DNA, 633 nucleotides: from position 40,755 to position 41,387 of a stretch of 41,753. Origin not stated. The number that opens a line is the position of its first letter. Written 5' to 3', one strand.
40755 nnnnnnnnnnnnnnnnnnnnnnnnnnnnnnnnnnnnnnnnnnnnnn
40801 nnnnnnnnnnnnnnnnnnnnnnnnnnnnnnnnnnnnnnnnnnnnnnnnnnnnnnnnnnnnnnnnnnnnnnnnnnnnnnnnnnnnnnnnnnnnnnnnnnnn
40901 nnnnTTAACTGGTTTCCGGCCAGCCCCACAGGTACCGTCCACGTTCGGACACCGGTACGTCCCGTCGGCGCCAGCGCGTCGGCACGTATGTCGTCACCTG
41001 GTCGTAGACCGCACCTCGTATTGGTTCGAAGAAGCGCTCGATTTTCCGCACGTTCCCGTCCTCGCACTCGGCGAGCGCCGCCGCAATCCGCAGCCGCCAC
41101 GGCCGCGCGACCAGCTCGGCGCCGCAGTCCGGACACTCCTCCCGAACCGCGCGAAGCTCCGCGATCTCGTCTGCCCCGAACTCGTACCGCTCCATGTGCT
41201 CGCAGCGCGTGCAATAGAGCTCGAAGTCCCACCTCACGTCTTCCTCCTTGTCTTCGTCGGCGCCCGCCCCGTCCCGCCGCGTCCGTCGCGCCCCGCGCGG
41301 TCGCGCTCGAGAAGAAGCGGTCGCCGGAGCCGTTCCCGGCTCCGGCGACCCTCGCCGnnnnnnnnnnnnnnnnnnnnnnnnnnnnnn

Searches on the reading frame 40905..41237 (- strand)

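Call 9: search_protein_families(library=pfam, max_evalue=0.01, proteins=[window:40905-41237:-])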
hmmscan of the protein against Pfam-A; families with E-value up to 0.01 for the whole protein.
window:40905-41237:- (110 aa): 1 family
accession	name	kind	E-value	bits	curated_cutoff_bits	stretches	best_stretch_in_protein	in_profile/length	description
PF06906.16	DUF1272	-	0.0022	18.5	25.3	1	30-48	39-57/57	Protein of unknown function (DUF1272)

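Call 10: search_protein_families(library=phrogs, max_evalue=0.01, proteins=[window:40905-41237:-])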
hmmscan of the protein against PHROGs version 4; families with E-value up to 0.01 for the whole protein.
window:40905-41237:- (110 aa): 0 families

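Call 84: search_protein_families(library=padloc, max_evalue=0.01, proteins=[window:40905-41237:-])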
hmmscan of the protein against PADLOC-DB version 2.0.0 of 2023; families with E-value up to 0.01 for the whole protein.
window:40905-41237:- (110 aa): 0 families
